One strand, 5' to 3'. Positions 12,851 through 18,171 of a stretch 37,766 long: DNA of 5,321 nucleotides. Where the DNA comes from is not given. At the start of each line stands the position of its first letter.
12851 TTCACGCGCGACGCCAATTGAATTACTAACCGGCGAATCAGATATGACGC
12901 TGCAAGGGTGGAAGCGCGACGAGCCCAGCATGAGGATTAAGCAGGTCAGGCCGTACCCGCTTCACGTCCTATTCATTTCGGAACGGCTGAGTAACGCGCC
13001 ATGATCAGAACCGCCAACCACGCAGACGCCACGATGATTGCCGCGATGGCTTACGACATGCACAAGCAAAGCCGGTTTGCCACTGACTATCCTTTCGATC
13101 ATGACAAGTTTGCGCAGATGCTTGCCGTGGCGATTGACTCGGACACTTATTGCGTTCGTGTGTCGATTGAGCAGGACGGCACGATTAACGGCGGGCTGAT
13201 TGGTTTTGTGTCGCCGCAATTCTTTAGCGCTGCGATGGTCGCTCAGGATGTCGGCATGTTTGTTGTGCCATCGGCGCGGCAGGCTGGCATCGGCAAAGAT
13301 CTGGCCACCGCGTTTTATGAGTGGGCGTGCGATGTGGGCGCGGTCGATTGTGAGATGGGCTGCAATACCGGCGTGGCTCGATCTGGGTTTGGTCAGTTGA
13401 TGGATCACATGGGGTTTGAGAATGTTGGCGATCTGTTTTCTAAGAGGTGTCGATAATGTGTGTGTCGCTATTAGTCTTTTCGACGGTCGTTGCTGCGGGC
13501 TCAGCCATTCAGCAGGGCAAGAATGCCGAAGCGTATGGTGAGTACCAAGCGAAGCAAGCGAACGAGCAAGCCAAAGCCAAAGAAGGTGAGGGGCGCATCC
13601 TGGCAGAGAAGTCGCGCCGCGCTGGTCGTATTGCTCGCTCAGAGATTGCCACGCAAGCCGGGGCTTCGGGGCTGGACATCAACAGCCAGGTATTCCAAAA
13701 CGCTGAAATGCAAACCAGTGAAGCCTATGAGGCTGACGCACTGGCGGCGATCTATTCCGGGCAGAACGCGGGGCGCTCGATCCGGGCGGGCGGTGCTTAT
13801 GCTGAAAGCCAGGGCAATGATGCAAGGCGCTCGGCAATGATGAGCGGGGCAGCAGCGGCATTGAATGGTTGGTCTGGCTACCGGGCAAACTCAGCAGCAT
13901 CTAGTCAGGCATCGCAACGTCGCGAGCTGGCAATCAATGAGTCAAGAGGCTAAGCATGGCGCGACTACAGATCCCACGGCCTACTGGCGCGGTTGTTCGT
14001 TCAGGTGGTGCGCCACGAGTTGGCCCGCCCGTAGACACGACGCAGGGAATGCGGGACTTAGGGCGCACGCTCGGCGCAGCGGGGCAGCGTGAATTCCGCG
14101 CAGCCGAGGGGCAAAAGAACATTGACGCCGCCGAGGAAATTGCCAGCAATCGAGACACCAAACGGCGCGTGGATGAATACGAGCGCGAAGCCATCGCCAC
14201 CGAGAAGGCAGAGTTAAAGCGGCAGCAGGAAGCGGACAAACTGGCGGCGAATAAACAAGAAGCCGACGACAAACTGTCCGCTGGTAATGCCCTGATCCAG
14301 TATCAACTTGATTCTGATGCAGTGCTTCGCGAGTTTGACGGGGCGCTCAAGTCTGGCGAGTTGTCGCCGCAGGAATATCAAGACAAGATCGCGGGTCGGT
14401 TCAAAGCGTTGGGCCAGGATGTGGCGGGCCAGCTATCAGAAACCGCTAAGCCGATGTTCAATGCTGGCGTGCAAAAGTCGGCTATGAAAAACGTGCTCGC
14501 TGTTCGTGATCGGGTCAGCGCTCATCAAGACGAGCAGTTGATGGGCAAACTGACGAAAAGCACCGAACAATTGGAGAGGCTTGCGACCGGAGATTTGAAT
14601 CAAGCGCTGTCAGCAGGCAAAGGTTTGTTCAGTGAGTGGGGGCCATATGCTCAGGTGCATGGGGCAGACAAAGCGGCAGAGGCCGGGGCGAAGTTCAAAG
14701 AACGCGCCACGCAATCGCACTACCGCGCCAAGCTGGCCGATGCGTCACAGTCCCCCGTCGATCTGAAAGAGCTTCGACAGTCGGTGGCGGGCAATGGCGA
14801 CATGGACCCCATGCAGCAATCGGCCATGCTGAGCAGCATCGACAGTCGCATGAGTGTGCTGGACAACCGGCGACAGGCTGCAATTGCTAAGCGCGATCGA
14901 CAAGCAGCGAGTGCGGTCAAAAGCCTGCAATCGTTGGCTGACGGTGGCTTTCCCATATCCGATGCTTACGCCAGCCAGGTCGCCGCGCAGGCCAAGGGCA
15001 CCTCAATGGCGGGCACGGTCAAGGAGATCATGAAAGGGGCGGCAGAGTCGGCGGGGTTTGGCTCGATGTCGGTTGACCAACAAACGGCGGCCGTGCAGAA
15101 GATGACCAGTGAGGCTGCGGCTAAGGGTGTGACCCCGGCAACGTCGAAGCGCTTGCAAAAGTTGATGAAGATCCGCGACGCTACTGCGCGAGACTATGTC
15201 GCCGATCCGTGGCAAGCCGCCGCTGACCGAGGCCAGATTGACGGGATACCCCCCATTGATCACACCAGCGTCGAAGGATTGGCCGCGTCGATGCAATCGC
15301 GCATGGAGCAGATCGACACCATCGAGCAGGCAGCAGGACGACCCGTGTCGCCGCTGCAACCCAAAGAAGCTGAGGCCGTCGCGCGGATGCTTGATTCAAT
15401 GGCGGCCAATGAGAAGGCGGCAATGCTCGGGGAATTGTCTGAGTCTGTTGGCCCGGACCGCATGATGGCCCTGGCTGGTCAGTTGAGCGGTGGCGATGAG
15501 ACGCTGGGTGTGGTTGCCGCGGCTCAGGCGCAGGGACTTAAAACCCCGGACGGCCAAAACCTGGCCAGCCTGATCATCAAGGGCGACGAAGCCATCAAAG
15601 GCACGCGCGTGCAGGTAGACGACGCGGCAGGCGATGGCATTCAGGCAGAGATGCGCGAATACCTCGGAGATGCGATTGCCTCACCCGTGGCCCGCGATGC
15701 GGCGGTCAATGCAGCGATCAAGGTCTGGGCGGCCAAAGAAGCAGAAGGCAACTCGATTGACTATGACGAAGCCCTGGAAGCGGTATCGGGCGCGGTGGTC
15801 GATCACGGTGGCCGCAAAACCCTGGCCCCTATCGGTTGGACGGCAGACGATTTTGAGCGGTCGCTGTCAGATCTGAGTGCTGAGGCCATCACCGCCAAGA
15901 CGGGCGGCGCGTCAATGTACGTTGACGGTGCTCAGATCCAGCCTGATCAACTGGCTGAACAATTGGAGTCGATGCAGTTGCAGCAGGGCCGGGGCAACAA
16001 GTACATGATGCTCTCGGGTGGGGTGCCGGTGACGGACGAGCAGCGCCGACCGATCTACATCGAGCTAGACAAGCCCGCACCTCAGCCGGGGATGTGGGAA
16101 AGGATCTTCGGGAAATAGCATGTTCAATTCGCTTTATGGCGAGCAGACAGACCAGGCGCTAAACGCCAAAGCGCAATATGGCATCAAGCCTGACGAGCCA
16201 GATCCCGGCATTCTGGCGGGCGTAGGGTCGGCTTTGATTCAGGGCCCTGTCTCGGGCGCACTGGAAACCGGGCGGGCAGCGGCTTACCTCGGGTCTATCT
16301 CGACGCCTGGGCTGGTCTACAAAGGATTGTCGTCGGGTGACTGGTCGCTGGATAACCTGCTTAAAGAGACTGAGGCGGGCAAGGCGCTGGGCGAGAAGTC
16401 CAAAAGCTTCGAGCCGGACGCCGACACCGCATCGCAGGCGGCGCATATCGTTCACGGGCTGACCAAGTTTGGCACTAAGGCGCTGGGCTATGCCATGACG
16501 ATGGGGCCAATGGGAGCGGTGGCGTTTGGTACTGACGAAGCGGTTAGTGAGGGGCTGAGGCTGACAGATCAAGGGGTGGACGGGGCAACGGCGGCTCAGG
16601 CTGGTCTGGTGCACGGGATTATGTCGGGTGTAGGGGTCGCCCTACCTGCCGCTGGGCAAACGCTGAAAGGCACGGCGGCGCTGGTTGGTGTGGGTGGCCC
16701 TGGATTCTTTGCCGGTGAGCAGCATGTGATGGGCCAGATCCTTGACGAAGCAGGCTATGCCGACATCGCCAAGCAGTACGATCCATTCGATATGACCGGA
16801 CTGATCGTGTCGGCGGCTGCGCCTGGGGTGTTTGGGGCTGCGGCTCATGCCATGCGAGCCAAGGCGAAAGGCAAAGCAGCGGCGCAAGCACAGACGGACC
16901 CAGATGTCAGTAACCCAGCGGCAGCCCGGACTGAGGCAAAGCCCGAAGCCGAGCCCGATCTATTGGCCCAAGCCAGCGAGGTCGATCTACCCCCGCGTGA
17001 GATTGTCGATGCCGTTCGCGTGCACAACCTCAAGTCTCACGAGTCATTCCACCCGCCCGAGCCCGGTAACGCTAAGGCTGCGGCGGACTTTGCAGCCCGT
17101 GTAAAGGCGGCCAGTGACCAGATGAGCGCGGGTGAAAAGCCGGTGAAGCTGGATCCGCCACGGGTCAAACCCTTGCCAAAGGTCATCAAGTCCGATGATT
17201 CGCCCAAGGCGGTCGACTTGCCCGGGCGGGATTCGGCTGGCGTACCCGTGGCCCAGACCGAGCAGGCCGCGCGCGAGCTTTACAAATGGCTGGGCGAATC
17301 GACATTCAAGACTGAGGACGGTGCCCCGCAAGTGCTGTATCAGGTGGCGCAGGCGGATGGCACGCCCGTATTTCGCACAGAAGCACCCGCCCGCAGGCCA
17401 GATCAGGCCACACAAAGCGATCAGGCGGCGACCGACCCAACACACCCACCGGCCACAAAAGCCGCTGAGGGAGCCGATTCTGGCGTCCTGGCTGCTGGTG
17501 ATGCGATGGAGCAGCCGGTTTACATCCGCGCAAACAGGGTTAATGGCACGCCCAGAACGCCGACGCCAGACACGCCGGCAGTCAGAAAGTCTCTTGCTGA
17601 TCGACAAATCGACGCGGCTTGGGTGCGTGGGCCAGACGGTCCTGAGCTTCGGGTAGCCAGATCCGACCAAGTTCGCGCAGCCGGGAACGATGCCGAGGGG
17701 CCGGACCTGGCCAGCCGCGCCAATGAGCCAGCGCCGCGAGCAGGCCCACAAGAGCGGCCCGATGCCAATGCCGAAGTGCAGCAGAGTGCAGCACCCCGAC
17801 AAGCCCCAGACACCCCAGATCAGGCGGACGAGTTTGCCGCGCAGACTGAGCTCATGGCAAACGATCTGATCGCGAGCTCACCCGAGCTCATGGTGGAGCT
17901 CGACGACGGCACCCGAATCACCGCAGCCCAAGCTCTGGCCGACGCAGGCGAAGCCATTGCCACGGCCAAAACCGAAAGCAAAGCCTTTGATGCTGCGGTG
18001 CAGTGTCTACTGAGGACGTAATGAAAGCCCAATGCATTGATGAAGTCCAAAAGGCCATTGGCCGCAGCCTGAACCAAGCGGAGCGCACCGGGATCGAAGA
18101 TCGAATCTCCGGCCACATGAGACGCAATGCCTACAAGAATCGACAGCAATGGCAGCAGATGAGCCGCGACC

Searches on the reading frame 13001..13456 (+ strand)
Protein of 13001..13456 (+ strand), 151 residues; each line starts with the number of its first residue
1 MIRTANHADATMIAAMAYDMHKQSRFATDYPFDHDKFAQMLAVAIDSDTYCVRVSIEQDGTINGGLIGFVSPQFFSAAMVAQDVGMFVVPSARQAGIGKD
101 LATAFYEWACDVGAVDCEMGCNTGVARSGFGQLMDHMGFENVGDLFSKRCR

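Call 16: search_protein_families(library=phrogs, proteins=[window:13001-13456:+])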
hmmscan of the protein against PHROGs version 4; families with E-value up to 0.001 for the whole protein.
window:13001-13456:+ (151 aa): 1 family
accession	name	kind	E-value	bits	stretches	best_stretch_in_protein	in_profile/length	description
phrog_1249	-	other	4.9e-24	86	1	1-148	9-155/180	acetyltransferase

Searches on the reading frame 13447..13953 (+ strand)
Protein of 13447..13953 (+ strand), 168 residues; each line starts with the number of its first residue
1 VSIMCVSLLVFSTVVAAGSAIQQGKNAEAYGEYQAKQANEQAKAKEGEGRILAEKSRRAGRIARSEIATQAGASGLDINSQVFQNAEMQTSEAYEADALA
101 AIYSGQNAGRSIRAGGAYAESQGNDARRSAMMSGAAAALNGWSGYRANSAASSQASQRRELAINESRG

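Call 16: search_protein_families(library=phrogs, proteins=[window:13447-13953:+])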
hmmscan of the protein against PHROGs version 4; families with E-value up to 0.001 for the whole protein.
window:13447-13953:+ (168 aa): 1 family
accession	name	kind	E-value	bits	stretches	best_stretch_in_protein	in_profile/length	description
phrog_418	-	head and packaging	2.5e-16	61.2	1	9-151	13-156/166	internal virion protein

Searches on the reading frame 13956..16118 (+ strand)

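Call 16: search_protein_families(library=phrogs, proteins=[window:13956-16118:+])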
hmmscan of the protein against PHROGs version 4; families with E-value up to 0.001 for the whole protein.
window:13956-16118:+ (720 aa): 1 family
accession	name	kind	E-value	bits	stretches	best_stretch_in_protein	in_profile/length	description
phrog_992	-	head and packaging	1.7e-34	120.5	1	115-707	176-759/764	head protein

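Call 99: search_protein_families(library=pfam, proteins=[window:13956-16118:+], max_evalue=0.01)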
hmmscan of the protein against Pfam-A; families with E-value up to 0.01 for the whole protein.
window:13956-16118:+ (720 aa): 1 family
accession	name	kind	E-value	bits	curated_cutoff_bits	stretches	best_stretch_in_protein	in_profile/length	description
PF11010.13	DUF2848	-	0.0021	18.2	23.4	0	604-697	78-172/194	Protein of unknown function (DUF2848)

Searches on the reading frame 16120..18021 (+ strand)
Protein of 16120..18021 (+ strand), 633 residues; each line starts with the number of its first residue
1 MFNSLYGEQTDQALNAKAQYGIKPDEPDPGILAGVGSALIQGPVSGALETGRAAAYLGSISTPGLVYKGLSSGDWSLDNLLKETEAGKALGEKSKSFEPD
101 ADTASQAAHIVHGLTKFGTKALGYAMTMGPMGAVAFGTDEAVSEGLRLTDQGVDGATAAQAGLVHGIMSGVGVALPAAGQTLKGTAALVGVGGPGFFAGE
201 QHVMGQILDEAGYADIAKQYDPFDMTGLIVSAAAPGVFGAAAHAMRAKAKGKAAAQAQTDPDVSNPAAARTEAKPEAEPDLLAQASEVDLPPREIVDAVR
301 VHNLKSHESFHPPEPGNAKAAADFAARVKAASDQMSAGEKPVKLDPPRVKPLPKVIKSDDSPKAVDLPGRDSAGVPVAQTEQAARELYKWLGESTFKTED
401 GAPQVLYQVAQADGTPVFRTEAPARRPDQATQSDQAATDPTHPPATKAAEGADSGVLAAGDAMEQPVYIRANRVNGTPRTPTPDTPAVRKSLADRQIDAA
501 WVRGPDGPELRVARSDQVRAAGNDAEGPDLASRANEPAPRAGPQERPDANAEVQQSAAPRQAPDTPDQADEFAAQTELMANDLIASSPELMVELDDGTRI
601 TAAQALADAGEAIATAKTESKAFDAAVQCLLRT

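Call 16: search_protein_families(library=phrogs, proteins=[window:16120-18021:+])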
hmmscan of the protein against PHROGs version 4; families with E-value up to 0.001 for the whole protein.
window:16120-18021:+ (633 aa): 3 families
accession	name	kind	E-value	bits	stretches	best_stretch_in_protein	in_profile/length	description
phrog_1145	-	unknown function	2.6e-29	103.6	3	4-191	5-193/594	-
phrog_11561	-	unknown function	1.7e-15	57.5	1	11-347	9-295/853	-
phrog_14422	-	unknown function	3.1e-12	47.4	1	93-252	72-241/401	-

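Call 99: search_protein_families(library=pfam, proteins=[window:16120-18021:+], max_evalue=0.01)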
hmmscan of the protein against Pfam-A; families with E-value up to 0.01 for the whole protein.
window:16120-18021:+ (633 aa): 0 families
